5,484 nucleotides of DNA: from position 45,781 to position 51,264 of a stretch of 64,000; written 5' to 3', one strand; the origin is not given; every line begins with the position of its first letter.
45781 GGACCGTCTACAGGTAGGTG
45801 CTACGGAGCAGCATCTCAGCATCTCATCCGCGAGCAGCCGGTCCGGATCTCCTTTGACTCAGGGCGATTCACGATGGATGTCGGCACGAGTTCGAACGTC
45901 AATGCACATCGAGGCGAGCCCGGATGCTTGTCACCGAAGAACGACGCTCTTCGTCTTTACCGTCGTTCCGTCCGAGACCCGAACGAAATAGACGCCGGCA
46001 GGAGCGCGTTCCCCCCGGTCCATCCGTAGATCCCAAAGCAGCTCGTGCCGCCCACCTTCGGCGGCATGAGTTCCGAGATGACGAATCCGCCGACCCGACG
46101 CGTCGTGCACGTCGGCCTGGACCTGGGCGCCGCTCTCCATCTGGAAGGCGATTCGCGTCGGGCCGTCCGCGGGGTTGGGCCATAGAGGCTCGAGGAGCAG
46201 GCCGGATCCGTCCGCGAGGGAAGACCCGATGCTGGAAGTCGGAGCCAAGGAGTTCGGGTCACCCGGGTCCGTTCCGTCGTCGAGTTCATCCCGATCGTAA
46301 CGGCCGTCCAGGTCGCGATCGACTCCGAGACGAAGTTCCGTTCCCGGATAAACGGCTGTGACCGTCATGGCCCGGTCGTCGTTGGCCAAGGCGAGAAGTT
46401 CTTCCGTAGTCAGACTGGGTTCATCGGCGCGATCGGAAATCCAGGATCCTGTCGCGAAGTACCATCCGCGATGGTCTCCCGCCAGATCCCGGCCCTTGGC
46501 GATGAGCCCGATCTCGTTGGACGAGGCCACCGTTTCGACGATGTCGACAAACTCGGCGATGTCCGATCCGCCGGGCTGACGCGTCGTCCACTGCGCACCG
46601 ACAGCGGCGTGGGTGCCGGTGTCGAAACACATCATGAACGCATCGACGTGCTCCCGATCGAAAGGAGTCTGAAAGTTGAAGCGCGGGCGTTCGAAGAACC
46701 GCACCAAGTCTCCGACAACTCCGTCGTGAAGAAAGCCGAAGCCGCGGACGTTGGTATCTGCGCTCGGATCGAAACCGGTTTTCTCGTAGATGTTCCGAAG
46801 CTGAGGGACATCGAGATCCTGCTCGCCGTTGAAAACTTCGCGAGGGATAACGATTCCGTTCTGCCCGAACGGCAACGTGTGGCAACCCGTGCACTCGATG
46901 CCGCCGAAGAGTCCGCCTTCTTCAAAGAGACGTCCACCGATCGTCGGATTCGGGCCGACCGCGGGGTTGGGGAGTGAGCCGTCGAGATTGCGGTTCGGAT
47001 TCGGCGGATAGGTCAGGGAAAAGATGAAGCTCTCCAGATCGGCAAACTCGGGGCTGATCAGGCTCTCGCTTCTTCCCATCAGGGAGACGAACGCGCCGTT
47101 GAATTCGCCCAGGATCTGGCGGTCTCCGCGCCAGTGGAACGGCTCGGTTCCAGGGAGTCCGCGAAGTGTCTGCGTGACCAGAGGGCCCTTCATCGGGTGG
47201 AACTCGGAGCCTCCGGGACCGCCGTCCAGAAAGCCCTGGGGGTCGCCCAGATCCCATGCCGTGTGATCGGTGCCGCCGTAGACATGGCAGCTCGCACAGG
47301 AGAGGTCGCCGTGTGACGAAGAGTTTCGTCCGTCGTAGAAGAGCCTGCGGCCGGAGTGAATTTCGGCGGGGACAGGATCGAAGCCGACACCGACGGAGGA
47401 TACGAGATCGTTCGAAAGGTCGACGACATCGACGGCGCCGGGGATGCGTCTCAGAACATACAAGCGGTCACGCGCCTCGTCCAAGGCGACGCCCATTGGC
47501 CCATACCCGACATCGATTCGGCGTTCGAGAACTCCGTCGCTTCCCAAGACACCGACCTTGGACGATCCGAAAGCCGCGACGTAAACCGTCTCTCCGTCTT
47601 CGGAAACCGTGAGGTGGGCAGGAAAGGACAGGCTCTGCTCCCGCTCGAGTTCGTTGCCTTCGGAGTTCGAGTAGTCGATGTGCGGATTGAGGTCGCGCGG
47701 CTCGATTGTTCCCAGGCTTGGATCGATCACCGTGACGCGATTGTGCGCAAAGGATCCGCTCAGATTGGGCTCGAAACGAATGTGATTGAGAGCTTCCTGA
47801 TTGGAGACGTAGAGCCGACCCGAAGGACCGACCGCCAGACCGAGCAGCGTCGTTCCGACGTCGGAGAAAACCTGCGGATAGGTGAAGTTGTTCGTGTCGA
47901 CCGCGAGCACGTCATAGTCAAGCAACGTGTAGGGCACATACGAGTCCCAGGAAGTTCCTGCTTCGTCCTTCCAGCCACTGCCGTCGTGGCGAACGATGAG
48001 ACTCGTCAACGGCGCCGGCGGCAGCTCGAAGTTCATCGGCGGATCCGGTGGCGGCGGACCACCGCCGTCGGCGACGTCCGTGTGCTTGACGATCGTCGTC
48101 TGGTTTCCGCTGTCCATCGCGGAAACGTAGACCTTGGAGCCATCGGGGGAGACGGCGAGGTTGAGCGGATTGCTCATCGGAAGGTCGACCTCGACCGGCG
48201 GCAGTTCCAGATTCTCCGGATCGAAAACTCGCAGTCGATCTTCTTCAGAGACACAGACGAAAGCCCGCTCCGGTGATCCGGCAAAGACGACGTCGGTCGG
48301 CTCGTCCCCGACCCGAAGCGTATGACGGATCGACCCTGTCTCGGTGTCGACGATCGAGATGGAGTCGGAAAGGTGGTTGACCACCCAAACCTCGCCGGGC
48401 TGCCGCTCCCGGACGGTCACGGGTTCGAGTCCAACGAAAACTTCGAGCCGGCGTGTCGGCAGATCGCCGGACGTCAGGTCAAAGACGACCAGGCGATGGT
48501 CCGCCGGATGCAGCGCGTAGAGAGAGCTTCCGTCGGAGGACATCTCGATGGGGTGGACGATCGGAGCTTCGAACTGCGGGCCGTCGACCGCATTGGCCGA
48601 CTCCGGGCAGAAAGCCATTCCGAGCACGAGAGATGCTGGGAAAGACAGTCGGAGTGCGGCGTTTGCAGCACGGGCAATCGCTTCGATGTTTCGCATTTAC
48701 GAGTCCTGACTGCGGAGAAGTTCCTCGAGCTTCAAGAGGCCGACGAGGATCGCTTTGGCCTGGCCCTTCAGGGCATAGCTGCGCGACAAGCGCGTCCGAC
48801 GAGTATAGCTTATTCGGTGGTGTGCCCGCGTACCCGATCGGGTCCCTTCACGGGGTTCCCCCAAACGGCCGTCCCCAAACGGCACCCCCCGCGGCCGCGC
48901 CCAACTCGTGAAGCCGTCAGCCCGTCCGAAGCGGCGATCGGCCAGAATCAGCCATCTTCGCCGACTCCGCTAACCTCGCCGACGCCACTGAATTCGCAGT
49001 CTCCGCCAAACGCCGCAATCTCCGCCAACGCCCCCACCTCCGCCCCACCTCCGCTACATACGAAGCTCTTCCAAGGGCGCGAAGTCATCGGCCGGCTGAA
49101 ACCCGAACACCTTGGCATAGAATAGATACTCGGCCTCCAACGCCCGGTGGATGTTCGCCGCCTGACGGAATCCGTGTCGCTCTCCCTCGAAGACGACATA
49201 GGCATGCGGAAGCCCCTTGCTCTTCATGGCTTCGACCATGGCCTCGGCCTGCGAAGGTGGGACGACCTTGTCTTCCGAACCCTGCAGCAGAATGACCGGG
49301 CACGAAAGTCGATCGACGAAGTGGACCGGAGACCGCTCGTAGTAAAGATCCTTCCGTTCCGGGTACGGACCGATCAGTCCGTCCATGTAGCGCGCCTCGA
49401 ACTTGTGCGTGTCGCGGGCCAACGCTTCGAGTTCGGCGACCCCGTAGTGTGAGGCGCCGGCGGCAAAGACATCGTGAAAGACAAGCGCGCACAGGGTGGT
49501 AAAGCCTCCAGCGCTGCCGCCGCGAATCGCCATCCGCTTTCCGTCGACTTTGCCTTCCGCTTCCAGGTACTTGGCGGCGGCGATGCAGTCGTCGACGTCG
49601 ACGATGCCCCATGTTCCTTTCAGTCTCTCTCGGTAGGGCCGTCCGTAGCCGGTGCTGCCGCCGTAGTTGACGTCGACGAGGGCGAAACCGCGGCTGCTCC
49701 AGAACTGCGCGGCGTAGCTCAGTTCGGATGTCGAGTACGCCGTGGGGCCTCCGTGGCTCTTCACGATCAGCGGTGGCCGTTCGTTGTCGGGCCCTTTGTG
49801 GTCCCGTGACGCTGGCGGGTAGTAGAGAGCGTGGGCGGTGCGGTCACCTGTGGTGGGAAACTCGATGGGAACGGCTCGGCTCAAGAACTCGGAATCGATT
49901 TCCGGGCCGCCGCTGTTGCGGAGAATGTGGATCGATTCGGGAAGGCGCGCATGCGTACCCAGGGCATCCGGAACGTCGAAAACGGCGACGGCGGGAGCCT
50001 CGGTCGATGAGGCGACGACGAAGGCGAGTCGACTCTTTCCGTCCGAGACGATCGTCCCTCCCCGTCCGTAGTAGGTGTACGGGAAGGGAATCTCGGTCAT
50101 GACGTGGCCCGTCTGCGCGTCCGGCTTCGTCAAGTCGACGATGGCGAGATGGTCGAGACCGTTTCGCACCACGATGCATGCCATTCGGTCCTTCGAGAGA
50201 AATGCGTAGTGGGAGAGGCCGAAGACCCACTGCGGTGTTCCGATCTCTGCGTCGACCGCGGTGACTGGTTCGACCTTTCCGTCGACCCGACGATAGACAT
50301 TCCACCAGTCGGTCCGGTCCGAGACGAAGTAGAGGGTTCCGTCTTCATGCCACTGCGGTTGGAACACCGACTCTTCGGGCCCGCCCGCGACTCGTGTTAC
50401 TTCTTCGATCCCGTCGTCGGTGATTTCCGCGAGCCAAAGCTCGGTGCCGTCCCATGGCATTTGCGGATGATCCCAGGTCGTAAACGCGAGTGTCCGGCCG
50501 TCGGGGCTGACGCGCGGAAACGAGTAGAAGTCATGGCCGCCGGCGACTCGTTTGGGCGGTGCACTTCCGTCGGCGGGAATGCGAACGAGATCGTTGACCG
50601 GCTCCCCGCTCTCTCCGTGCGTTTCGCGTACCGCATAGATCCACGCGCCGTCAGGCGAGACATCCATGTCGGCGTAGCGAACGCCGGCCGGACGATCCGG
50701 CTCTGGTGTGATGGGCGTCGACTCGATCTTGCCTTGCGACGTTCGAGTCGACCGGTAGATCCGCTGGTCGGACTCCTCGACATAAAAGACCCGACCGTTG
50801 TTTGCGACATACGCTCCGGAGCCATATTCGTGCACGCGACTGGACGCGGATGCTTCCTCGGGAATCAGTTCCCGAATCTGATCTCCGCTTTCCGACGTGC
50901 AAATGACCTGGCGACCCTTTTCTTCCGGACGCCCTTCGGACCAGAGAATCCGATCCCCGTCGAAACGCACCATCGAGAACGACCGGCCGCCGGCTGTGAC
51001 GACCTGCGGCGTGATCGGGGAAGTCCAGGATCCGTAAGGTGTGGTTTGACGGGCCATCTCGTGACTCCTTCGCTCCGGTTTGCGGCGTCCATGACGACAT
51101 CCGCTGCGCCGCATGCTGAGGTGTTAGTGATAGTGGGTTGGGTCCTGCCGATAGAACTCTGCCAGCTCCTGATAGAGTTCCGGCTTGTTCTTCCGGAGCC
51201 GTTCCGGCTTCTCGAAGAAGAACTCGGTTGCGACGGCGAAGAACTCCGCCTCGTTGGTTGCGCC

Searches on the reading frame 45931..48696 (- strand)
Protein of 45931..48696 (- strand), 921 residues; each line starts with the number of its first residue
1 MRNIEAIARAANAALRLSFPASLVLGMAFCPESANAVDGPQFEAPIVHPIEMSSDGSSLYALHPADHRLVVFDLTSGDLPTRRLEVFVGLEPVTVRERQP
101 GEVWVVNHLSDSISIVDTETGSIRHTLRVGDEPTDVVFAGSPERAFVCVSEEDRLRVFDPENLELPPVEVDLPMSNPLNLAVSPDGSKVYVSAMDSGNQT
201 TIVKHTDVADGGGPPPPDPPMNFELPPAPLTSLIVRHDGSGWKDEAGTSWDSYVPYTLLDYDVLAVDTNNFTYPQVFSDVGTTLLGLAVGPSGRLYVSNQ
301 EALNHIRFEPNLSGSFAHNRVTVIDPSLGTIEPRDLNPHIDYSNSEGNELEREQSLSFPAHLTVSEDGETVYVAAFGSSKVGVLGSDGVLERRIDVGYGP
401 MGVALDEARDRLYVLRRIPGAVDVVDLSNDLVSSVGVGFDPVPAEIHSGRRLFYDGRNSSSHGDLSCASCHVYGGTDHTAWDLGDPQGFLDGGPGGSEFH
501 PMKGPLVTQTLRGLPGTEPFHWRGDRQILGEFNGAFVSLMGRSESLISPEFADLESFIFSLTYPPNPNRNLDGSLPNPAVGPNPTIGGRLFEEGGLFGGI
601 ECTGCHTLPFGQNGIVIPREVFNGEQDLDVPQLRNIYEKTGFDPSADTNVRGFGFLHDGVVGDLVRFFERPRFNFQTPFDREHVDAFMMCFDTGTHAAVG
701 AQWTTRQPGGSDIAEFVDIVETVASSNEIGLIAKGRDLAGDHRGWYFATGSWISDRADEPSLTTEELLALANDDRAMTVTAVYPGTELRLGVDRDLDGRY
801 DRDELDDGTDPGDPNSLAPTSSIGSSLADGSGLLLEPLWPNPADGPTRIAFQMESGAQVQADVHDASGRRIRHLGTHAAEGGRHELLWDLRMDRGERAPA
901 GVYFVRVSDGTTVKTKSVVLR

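Call 28: find_encoding_contigs(protein=window:45931-48696:-, flank=10000, max_places=6)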
Protein window:45931-48696:- (921 aa): 1 contig read that carries it; 1 place shown.
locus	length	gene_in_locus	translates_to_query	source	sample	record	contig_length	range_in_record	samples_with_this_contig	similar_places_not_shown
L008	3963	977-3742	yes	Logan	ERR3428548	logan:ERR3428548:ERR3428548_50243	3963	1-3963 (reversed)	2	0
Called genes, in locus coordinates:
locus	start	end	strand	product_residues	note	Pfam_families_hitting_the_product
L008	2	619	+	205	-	?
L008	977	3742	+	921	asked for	PF03150:CCP_MauG (faint), PF13860:FlgD_ig (weak)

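Call 30: search_protein_families(library=pfam, proteins=[window:45931-48696:-], max_evalue=1)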
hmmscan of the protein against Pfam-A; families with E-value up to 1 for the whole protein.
window:45931-48696:- (921 aa): 10 families
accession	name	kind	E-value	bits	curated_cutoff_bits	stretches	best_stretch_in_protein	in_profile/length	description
PF13860.13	FlgD_ig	-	2.7e-07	30.9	27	1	844-909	7-75/79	FlgD Ig-like domain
PF03150.19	CCP_MauG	-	1.8e-05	25.9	25.6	1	445-485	3-44/149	Di-haem cytochrome c peroxidase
PF08450.18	SGL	-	0.00039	20.5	26.3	1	50-142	139-236/246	SMP-30/Gluconolactonase/LRE-like region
PF18962.6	Por_Secre_tail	-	0.0005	20.8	27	1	838-918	1-73/75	Secretion system C-terminal sorting domain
PF25174.1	Beta-prop_THOC3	-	0.00093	18.7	305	1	49-196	51-193/272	THOC3 beta-propeller domain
PF10282.15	Lactonase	-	0.0027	17.4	21.7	0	355-395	84-126/344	Lactonase, 7-bladed beta-propeller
PF21783.3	YNCE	-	0.0061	16.4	27.1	1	102-204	41-140/339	YNCE-like beta-propeller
PF09086.16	DUF1924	-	0.026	15.3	22.5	1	444-472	6-34/96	Domain of unknown function (DUF1924)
PF01436.27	NHL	-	0.036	14.6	20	0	286-299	6-19/28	NHL repeat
PF18975.6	DUF5711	-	0.13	11.9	26.3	0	152-199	116-164/344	Family of unknown function (DUF5711)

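Call 35: find_related_loci(query=window:45931-48696:-, collection=metagenome_contigs, flank=10000)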
Query window:45931-48696:- (921 aa) in metagenome_contigs; peptide patterns used: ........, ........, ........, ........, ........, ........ (x = any residue, [..] = any of these).
472 stretches matched a pattern; 427 encode a relative of the query (tblastn E <= 1e-3); the best 80 are kept; 80 distinct loci.
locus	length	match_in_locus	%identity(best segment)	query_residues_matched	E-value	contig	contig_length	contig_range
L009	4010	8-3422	55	38-921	0e+0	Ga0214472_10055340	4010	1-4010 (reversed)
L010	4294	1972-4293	46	41-809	0e+0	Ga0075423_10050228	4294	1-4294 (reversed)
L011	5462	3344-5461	47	23-730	0e+0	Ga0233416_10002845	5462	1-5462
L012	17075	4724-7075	41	42-804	2e-167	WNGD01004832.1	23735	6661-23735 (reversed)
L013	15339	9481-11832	41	42-804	5e-166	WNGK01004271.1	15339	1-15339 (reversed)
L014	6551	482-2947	39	27-823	9e-164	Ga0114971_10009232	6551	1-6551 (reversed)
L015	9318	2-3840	39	30-824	7e-159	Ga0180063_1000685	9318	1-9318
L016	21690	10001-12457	41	41-815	1e-156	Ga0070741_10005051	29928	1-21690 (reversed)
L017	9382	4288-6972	39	16-817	3e-154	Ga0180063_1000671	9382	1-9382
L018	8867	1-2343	39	68-823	1e-149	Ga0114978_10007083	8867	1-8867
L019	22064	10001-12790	37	42-830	9e-149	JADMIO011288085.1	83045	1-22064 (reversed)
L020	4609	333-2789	41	27-814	4e-152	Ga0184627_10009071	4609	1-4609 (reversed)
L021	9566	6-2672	37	42-817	5e-148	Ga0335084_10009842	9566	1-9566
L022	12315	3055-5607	39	42-817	6e-148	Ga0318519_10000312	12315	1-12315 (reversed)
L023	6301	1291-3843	39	42-817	2e-148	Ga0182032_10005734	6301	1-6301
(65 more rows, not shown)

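Call 51: search_protein_families(library=padloc, proteins=[window:45931-48696:-], max_evalue=0.001)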
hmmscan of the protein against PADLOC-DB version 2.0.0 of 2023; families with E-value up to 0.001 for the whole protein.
window:45931-48696:- (921 aa): 0 families

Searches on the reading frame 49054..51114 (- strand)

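Call 51: search_protein_families(library=padloc, proteins=[window:49054-51114:-], max_evalue=0.001)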
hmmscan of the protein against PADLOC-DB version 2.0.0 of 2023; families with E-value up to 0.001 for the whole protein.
window:49054-51114:- (686 aa): 0 families

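Call 52: search_protein_families(library=pfam, proteins=[window:49054-51114:-], max_evalue=0.00001)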
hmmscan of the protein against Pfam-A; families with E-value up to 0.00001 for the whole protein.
window:49054-51114:- (686 aa): 4 families
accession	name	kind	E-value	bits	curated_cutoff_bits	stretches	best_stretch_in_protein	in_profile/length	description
PF00326.27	Peptidase_S9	-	6.9e-49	166.7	22.6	1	465-671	3-211/213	Prolyl oligopeptidase family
PF20434.5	BD-FAE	-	3.4e-12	46.8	26.8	1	447-629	13-214/215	BD-FAE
PF01738.24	DLH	-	1.2e-08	35.3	21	1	508-655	79-194/217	Dienelactone hydrolase family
PF07676.18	PD40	-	3.8e-06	27.2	20.9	0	199-212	13-26/38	WD40-like Beta Propeller Repeat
